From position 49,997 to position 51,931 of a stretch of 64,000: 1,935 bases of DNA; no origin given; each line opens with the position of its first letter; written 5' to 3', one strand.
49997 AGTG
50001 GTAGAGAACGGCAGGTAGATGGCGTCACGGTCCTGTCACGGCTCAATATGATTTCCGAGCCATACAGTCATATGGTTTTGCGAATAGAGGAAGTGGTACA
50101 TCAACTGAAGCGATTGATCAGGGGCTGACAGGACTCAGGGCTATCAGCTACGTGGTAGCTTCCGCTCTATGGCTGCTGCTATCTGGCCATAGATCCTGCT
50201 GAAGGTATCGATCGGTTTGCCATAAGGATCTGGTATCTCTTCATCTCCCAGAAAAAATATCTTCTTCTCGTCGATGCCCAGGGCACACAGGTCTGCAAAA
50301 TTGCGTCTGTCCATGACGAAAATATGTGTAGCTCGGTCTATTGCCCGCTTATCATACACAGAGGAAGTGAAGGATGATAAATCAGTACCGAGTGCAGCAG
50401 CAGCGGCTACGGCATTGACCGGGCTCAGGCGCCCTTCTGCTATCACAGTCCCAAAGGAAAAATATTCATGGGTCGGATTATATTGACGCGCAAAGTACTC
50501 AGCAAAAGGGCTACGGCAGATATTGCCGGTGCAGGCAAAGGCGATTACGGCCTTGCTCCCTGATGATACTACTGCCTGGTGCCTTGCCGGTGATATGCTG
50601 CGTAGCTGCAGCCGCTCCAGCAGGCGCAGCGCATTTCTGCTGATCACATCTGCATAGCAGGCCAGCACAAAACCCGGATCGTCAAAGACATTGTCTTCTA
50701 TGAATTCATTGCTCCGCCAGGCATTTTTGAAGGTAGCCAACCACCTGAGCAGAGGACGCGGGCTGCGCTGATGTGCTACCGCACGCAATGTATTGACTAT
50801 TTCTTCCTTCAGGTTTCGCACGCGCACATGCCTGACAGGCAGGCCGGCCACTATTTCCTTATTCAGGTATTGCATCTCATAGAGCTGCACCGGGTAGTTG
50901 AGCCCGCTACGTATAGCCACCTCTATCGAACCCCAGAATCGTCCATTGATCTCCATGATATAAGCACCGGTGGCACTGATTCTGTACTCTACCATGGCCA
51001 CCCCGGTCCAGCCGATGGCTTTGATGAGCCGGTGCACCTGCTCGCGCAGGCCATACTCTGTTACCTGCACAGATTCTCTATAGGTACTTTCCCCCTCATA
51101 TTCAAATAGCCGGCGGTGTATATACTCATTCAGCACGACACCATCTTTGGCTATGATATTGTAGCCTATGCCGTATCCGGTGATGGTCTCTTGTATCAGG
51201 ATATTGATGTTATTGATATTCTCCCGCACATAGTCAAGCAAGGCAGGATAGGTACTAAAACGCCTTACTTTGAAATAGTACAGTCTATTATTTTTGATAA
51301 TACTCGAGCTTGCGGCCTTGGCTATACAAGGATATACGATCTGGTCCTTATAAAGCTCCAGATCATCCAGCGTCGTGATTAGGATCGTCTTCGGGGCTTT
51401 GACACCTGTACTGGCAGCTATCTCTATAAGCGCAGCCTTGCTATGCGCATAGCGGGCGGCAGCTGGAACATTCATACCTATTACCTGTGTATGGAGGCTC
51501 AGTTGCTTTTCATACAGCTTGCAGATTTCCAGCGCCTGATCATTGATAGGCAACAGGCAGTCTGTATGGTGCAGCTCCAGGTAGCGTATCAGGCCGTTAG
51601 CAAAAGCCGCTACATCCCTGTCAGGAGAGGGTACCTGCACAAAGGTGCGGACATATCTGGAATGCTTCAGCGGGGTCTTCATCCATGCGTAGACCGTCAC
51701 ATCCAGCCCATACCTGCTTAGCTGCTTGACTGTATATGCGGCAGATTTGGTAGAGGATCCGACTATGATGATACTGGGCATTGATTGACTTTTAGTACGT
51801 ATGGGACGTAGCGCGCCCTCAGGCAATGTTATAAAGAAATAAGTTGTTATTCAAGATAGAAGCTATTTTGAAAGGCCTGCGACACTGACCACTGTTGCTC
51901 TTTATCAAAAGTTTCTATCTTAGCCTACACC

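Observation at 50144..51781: Unusual fusion of an ATP-grasp ligase with an LMW protein-tyrosine-phosphatase domain in a polysaccharide-modification neighbourhood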

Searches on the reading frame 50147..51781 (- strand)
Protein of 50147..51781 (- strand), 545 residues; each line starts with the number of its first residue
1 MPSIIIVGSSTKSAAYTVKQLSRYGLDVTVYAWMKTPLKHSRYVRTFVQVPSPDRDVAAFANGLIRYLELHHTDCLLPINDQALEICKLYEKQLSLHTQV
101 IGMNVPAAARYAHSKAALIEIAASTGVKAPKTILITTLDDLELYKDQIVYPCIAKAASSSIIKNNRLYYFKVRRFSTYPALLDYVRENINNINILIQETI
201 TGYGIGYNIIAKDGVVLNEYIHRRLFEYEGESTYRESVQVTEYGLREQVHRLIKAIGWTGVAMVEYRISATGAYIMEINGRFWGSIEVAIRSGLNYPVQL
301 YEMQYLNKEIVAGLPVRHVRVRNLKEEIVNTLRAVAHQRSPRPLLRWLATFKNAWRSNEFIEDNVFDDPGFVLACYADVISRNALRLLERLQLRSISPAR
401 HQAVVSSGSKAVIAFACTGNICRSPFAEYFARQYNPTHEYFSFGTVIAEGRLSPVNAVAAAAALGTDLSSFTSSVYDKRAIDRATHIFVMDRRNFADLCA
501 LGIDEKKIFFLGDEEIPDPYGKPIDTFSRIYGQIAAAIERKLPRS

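Call 3: search_protein_families(library=pfam, proteins=[window:50147-51781:-], max_evalue=0.01)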
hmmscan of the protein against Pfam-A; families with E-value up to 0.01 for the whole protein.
window:50147-51781:- (545 aa): 3 families
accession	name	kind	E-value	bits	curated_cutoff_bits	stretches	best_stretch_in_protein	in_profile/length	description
PF01451.26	LMWPc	-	2.2e-16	60.8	23.2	1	413-538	1-140/144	Low molecular weight phosphotyrosine protein phosphatase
PF15632.11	ATPgrasp_Ter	-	1.1e-06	28.9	29.1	1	195-306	6-110/131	ATP-grasp in the biosynthetic pathway with Ter operon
PF02655.19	ATP-grasp_3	-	0.00012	22.7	23.2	1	188-285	63-160/160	ATP-grasp domain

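Call 4: search_protein_families(library=ncbifam, proteins=[window:50147-51781:-], max_evalue=0.01)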
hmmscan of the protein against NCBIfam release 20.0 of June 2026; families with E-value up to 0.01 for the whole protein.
window:50147-51781:- (545 aa): 10 families
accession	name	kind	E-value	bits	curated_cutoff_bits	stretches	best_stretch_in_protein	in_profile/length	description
NF005315.0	PRK06849.1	equivalog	1.4e-14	53.9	406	1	4-285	7-279/389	hypothetical protein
NF009402.0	PRK12767.1-1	equivalog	2.3e-13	49.7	218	1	17-330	19-324/329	carbamoyl phosphate synthase-like protein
NF007520.0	PRK10126.1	equivalog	4.2e-12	46.7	243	1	413-534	5-131/147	low molecular weight protein-tyrosine-phosphatase Wzb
NF009404.0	PRK12767.1-3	equivalog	7.3e-10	38.3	316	1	56-299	53-301/344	carbamoyl phosphate synthase-like protein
NF010053.0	PRK13530.1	subfamily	1e-09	38.9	215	1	410-540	3-127/133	arsenate reductase (thioredoxin)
NF008486.0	PRK11391.1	equivalog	7.3e-09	36.2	247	1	413-537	9-138/148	phosphotyrosine-protein phosphatase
NF009405.0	PRK12767.1-4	equivalog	3.8e-08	32.7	390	1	76-309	74-293/320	carbamoyl phosphate synthase-like protein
TIGR02691.1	arsC_pI258_fam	equivalog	3.4e-07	30.6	174.3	1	413-490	1-76/129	arsenate reductase (thioredoxin)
NF009406.0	PRK12767.1-5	equivalog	4.2e-07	29.3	271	1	107-302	106-291/327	carbamoyl phosphate synthase-like protein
TIGR02689.1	ars_reduc_gluta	equivalog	0.00015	22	157.6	1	413-539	3-123/126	arsenate reductase, glutathione/glutaredoxin type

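Call 5: find_homologous_proteins(query=window:50147-51781:-, max_evalue=0.001)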
Query window:50147-51781:- (545 aa): 1242 proteins with E <= 0.001 among 8000 candidates; the best 120 are listed.
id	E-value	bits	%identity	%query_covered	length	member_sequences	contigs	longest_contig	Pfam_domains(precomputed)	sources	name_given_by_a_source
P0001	0.0e+0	1212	99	100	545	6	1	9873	PF15632.12,PF01451.28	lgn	-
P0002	1.6e-234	797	62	100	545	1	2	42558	PF15632.12,PF01451.28,PF02655.20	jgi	-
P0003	1.7e-234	797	62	100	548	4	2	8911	PF15632.12,PF01451.28,PF02655.20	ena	-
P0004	8.3e-228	775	63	100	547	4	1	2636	PF15632.12,PF01451.28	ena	-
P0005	2.7e-152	526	46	99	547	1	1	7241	PF15632.12,PF01451.28,PF02655.20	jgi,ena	jgi:protein-tyrosine-phosphatase/predicted ATP-grasp superfamily ATP-dependent carboligase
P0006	2.0e-133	464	42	99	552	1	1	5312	PF15632.12,PF01451.28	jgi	jgi:protein-tyrosine-phosphatase/predicted ATP-grasp superfamily ATP-dependent carboligase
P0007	2.9e-130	453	41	99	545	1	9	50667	PF15632.12,PF01451.28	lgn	-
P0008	4.6e-130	453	40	99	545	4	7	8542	PF15632.12,PF01451.28,PF02655.20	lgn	-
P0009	2.6e-125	437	41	98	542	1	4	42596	PF15632.12,PF08443.17,PF01451.28,PF02655.20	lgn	-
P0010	2.6e-125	437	40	98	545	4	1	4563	PF15632.12,PF01451.28,PF02655.20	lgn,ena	-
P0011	1.2e-120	422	37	98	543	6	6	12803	PF15632.12,PF01451.28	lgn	-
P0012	5.1e-110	387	38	98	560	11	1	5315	PF15632.12,PF01451.28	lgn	-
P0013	1.5e-109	385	37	99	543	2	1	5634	PF15632.12,PF01451.28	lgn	-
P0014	1.9e-100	355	36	98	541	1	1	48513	PF15632.12,PF01451.28,PF02655.20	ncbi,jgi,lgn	-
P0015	3.9e-97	344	35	99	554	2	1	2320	PF15632.12,PF01451.28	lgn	-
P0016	1.5e-96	342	34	99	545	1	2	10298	PF15632.12,PF01451.28,PF02655.20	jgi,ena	jgi:predicted ATP-grasp superfamily ATP-dependent carboligase/protein-tyrosine-phosphatase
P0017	4.4e-95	337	34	99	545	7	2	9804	PF15632.12,PF01451.28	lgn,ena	-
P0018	4.5e-94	334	35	99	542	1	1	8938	PF15632.12,PF01451.28,PF02655.20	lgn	-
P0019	2.2e-93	332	35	99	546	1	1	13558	PF15632.12,PF01451.28,PF02655.20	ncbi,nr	ncbi:MAG: ATP-grasp domain-containing protein [Bacteroidota bacterium]|nr:ATP-grasp domain-containin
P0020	3.3e-93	331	34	99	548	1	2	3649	PF15632.12,PF01451.28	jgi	jgi:protein-tyrosine-phosphatase/predicted ATP-grasp superfamily ATP-dependent carboligase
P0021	1.2e-91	326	34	99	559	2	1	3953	PF15632.12,PF01451.28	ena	-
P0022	1.0e-88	316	32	98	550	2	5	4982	PF15632.12,PF01451.28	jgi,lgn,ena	-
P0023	1.5e-88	316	34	99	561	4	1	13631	PF15632.12,PF01451.28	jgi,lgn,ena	-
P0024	9.4e-79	283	41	68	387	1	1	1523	PF15632.12,PF01451.28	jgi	jgi:protein-tyrosine-phosphatase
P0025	1.2e-75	273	31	99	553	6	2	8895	PF15632.12,PF01451.28,PF02655.20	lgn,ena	-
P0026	2.1e-58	216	31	100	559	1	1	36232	PF15632.12,PF02786.23,PF01451.28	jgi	jgi:protein-tyrosine-phosphatase/predicted ATP-grasp superfamily ATP-dependent carboligase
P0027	9.7e-58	214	31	98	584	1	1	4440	PF15632.12,PF02786.23,PF01451.28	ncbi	-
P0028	1.8e-56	210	31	98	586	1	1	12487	PF15632.12,PF01451.28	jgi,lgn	jgi:protein-tyrosine-phosphatase/predicted ATP-grasp superfamily ATP-dependent carboligase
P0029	6.8e-56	208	30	98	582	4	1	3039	PF15632.12,PF01451.28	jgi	-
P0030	4.1e-55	205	31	98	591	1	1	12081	PF15632.12,PF01451.28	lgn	-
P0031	2.1e-54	203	30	98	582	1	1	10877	PF15632.12,PF01451.28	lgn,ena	-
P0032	1.1e-53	201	30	99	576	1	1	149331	PF15632.12,PF01451.28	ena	-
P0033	1.9e-53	200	30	98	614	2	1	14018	PF15632.12,PF01451.28,PF02655.20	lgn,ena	-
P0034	2.0e-52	197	29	98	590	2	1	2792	PF15632.12,PF01451.28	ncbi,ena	-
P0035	2.0e-52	197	30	99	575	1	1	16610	PF15632.12,PF01451.28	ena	-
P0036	2.2e-52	196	30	99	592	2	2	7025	PF15632.12,PF02786.23,PF01451.28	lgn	-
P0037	8.1e-52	195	30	98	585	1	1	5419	PF15632.12,PF01451.28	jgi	jgi:protein-tyrosine-phosphatase/predicted ATP-grasp superfamily ATP-dependent carboligase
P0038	1.8e-51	193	29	99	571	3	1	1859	PF15632.12,PF02786.23,PF01451.28,PF02655.20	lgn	-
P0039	3.1e-51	193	31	98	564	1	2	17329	PF15632.12,PF01451.28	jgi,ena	-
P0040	3.6e-51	192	30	97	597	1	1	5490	PF15632.12,PF01451.28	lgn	-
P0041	3.9e-51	192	30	98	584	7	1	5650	PF15632.12,PF01451.28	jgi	jgi:protein-tyrosine-phosphatase/predicted ATP-grasp superfamily ATP-dependent carboligase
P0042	3.9e-51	192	29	99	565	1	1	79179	PF15632.12,PF01451.28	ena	-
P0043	4.2e-51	192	30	98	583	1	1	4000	PF15632.12,PF01451.28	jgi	jgi:protein-tyrosine-phosphatase/predicted ATP-grasp superfamily ATP-dependent carboligase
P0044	4.3e-51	192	31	98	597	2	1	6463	PF15632.12,PF01451.28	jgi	jgi:predicted ATP-grasp superfamily ATP-dependent carboligase/protein-tyrosine-phosphatase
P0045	5.5e-51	192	28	98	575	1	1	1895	PF15632.12,PF02786.23,PF01451.28,PF02655.20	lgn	-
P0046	5.6e-51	192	31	99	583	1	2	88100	PF15632.12,PF01451.28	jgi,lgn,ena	-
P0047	1.7e-50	190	30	99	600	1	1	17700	PF15632.12,PF01451.28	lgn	-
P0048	3.6e-50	189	31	98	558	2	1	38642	PF15632.12,PF02786.23,PF01451.28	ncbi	-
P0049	3.8e-50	189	29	99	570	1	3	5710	PF15632.12,PF02786.23,PF01451.28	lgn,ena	-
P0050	4.0e-50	189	30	98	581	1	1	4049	PF15632.12,PF01451.28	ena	-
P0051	7.2e-50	188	31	99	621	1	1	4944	PF15632.12,PF13549.12,PF02786.23,PF01451.28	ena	-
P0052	1.4e-49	187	30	99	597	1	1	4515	PF01451.28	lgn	-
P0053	1.5e-49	187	29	99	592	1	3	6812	PF15632.12,PF02786.23,PF01451.28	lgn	-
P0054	2.4e-49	186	29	97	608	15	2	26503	PF15632.12,PF02786.23,PF01451.28,PF02655.20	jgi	jgi:protein-tyrosine-phosphatase/predicted ATP-grasp superfamily ATP-dependent carboligase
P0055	2.5e-49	186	29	99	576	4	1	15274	PF15632.12,PF02786.23,PF01451.28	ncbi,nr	ncbi:MAG: ATP-grasp domain-containing protein [Nitrospirae bacterium]|nr:ATP-grasp domain-containing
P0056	2.7e-49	186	29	99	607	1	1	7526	PF15632.12,PF01451.28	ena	-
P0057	3.9e-49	186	29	98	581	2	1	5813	PF15632.12,PF01451.28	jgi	jgi:predicted ATP-grasp superfamily ATP-dependent carboligase/protein-tyrosine-phosphatase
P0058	6.8e-49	185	31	96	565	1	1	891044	PF15632.12,PF01451.28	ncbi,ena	-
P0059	7.6e-49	185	29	98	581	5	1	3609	PF15632.12,PF01451.28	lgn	-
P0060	1.6e-48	184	29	98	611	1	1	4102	PF15632.12,PF01451.28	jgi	-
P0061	2.1e-48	183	30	98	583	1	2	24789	PF15632.12,PF01451.28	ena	-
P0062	2.2e-48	183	30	98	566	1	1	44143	PF15632.12,PF02786.23,PF01451.28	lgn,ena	-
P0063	2.3e-48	183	29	98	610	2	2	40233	PF15632.12,PF01451.28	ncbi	-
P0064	3.0e-48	183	29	99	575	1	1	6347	PF15632.12,PF01451.28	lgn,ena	-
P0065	3.0e-48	183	30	97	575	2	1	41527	PF15632.12,PF13549.12,PF01451.28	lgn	-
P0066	3.1e-48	183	29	97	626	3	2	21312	PF15632.12,PF02786.23,PF01451.28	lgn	-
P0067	4.1e-48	182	28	99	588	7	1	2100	PF15632.12,PF02786.23,PF01451.28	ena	-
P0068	4.6e-48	182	29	98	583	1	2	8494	PF15632.12,PF02786.23,PF01451.28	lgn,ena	-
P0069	6.6e-48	182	29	99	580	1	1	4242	PF15632.12,PF01451.28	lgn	-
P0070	7.2e-48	182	29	99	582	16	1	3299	PF15632.12,PF01451.28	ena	-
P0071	9.4e-48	181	29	98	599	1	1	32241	PF15632.12,PF01451.28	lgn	-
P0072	1.8e-47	180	29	99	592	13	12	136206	PF15632.12,PF02786.23,PF01451.28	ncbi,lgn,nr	ncbi:MAG: ATP-grasp domain-containing protein [Calditrichaceae bacterium]|nr:ATP-grasp domain-contai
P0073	2.2e-47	180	29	98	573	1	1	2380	PF15632.12,PF02786.23,PF01451.28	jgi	jgi:protein-tyrosine-phosphatase/biotin carboxylase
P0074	2.6e-47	180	27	98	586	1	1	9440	PF15632.12,PF02786.23,PF08443.17,PF01451.28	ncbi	-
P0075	3.8e-47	179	29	98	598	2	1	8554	PF15632.12,PF01451.28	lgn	-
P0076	3.8e-47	179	28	98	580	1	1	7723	PF15632.12,PF02786.23,PF01451.28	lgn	-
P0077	4.2e-47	179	30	98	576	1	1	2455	PF15632.12,PF01451.28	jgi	jgi:protein-tyrosine-phosphatase/predicted ATP-grasp superfamily ATP-dependent carboligase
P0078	6.9e-47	178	28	97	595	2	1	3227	PF02786.23,PF01451.28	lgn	-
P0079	8.7e-47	178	29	99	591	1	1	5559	PF15632.12,PF01451.28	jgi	jgi:protein-tyrosine-phosphatase/predicted ATP-grasp superfamily ATP-dependent carboligase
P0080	1.0e-46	178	29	98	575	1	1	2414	PF15632.12,PF13549.12,PF02786.23,PF01451.28,PF02655.20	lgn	-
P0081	1.8e-46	177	28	98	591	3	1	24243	PF15632.12,PF01451.28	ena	-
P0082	1.9e-46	177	30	99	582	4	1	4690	PF15632.12,PF02786.23,PF01451.28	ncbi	-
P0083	2.3e-46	177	26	98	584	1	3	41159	PF15632.12,PF02786.23,PF01451.28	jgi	-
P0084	2.4e-46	177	28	99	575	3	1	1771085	PF15632.12,PF01451.28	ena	-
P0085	3.3e-46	176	28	98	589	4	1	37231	PF15632.12,PF01451.28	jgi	jgi:protein-tyrosine-phosphatase/predicted ATP-grasp superfamily ATP-dependent carboligase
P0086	4.4e-46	176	29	99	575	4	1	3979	PF15632.12,PF01451.28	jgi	-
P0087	4.6e-46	176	29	98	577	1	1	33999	PF01451.28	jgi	jgi:protein-tyrosine-phosphatase/predicted ATP-grasp superfamily ATP-dependent carboligase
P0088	4.7e-46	176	31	65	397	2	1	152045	PF15632.12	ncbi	-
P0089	5.0e-46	175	31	99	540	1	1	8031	PF15632.12,PF01451.28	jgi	jgi:protein-tyrosine-phosphatase/predicted ATP-grasp superfamily ATP-dependent carboligase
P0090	5.4e-46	175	30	99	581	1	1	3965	PF15632.12,PF01451.28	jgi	jgi:protein-tyrosine-phosphatase/predicted ATP-grasp superfamily ATP-dependent carboligase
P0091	5.9e-46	175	27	98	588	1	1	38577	PF15632.12,PF02786.23,PF01451.28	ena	-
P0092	6.3e-46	175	29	99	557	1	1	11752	PF15632.12,PF02786.23,PF01451.28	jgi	-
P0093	6.5e-46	175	29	98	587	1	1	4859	PF15632.12,PF01451.28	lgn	-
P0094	6.6e-46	175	29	98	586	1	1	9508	PF15632.12,PF01451.28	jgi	jgi:protein-tyrosine-phosphatase/predicted ATP-grasp superfamily ATP-dependent carboligase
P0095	9.6e-46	175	29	98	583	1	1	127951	PF15632.12,PF01451.28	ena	-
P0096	1.0e-45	174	30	98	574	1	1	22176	PF15632.12,PF01451.28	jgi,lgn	jgi:protein-tyrosine-phosphatase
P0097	1.0e-45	174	28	98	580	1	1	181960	PF15632.12,PF01451.28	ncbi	-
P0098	1.1e-45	174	28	98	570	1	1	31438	PF15632.12,PF01451.28,PF02655.20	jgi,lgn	jgi:predicted ATP-grasp superfamily ATP-dependent carboligase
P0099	1.2e-45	174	30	97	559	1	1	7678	PF15632.12,PF02786.23,PF01451.28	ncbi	ncbi:MAG: ATP-grasp domain-containing protein [Bryobacteraceae bacterium]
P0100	1.5e-45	174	27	99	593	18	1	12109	PF15632.12,PF13549.12,PF02786.23,PF01451.28,PF02655.20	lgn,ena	-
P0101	1.7e-45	174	28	98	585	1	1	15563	PF15632.12,PF01451.28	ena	-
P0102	1.9e-45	174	26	98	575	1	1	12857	PF15632.12,PF01451.28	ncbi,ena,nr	ncbi:ATP-grasp domain-containing protein [Candidatus Pacearchaeota archaeon]|nr:ATP-grasp domain-con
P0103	2.2e-45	173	27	98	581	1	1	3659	PF15632.12,PF01451.28,PF02655.20,PF07478.19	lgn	-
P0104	2.2e-45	173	30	97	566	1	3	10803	PF15632.12,PF01451.28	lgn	-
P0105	3.1e-45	173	28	99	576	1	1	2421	PF15632.12,PF13549.12,PF02786.23,PF01451.28,PF02655.20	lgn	-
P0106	3.4e-45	173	29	98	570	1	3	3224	PF02786.23,PF01451.28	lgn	-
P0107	4.4e-45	172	29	99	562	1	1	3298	PF15632.12,PF01451.28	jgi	jgi:protein-tyrosine-phosphatase/predicted ATP-grasp superfamily ATP-dependent carboligase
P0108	4.8e-45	172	30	98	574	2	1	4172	PF15632.12,PF02786.23,PF01451.28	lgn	-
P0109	5.0e-45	172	28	99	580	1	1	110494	PF15632.12,PF01451.28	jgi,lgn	jgi:protein-tyrosine-phosphatase/predicted ATP-grasp superfamily ATP-dependent carboligase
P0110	8.1e-45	171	29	98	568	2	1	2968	PF15632.12,PF01451.28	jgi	-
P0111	9.8e-45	171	28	98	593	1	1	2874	PF15632.12,PF01451.28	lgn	-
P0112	9.8e-45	171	28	97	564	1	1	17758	PF15632.12,PF01451.28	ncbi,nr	ncbi:ATP-grasp domain-containing protein, partial [Acidobacteria bacterium AH-259-L09]|nr:ATP-grasp 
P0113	1.0e-44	171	27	98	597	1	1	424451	PF15632.12,PF02786.23,PF01451.28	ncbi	ncbi:MAG: hypothetical protein ACRBF0_00605 [Calditrichia bacterium]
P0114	1.2e-44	171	28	99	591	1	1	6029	PF15632.12,PF02786.23,PF01451.28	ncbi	-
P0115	1.5e-44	171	27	98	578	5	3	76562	PF15632.12,PF01451.28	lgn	-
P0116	1.9e-44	170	29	99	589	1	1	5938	PF15632.12,PF13549.12,PF02786.23,PF01451.28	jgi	jgi:protein-tyrosine-phosphatase/predicted ATP-grasp superfamily ATP-dependent carboligase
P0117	2.1e-44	170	28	98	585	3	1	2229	PF15632.12,PF02786.23,PF01451.28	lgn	-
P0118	2.4e-44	170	28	98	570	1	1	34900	PF15632.12,PF02786.23,PF01451.28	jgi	jgi:protein-tyrosine-phosphatase/predicted ATP-grasp superfamily ATP-dependent carboligase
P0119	3.0e-44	170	29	98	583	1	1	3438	PF15632.12,PF01451.28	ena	-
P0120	3.1e-44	170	28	99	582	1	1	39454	PF15632.12,PF02786.23,PF01451.28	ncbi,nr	ncbi:MAG: hypothetical protein GY795_51775 [Desulfobacterales bacterium]|nr:hypothetical protein [De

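Call 6: search_solved_structures(query=window:50147-51781:-, max_evalue=0.01, show_alignments=3)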
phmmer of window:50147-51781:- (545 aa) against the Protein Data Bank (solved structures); distinct sequences matched with E-value up to 0.01: 21.
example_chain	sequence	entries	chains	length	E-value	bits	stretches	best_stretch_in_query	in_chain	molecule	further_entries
2fek_A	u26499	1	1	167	3.4e-11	45.6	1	413-534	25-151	Low molecular weight protein-tyrosine-phosphatase wzb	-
4pic_A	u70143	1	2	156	8.2e-09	37.7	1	413-540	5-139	Arginine phosphatase Ywle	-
1jl3_A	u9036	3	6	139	1.2e-07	33.9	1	411-501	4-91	ARSENATE REDUCTASE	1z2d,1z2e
4d74_A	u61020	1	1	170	7.5e-07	31.3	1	413-539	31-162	PROTEIN-TYROSINE-PHOSPHATASE AMSI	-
2wmy_A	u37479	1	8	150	2e-06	29.8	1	413-539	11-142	PUTATIVE ACID PHOSPHATASE WZB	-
2wja_A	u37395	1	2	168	2.1e-06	29.8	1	413-539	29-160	PUTATIVE ACID PHOSPHATASE WZB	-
5z3m_A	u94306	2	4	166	9.1e-06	27.7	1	413-530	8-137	Phosphotyrosine protein phosphatase | Low molecular weight phosphotyrosine protein phosphatase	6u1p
7dhd_A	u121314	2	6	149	1.4e-05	27.1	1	413-537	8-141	Protein-tyrosine-phosphatase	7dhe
2pn1_A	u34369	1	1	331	1.6e-05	26.9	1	169-303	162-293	Carbamoylphosphate synthase large subunit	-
2ipa_B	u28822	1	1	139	2.7e-05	26.1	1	411-501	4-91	Protein arsC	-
2cwd_A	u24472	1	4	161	5.6e-05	25.1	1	413-544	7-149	low molecular weight phosphotyrosine protein phosphatase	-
4egs_A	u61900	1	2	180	8.5e-05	24.5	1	408-541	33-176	Ribose 5-phosphate isomerase RpiB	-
2gi4_A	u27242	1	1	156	0.00011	24.1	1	413-520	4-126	possible phosphotyrosine protein phosphatase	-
1lk0_A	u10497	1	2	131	0.00015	23.7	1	410-540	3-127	arsenate reductase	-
7dhf_A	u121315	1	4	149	0.00016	23.5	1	414-537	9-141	Protein-tyrosine-phosphatase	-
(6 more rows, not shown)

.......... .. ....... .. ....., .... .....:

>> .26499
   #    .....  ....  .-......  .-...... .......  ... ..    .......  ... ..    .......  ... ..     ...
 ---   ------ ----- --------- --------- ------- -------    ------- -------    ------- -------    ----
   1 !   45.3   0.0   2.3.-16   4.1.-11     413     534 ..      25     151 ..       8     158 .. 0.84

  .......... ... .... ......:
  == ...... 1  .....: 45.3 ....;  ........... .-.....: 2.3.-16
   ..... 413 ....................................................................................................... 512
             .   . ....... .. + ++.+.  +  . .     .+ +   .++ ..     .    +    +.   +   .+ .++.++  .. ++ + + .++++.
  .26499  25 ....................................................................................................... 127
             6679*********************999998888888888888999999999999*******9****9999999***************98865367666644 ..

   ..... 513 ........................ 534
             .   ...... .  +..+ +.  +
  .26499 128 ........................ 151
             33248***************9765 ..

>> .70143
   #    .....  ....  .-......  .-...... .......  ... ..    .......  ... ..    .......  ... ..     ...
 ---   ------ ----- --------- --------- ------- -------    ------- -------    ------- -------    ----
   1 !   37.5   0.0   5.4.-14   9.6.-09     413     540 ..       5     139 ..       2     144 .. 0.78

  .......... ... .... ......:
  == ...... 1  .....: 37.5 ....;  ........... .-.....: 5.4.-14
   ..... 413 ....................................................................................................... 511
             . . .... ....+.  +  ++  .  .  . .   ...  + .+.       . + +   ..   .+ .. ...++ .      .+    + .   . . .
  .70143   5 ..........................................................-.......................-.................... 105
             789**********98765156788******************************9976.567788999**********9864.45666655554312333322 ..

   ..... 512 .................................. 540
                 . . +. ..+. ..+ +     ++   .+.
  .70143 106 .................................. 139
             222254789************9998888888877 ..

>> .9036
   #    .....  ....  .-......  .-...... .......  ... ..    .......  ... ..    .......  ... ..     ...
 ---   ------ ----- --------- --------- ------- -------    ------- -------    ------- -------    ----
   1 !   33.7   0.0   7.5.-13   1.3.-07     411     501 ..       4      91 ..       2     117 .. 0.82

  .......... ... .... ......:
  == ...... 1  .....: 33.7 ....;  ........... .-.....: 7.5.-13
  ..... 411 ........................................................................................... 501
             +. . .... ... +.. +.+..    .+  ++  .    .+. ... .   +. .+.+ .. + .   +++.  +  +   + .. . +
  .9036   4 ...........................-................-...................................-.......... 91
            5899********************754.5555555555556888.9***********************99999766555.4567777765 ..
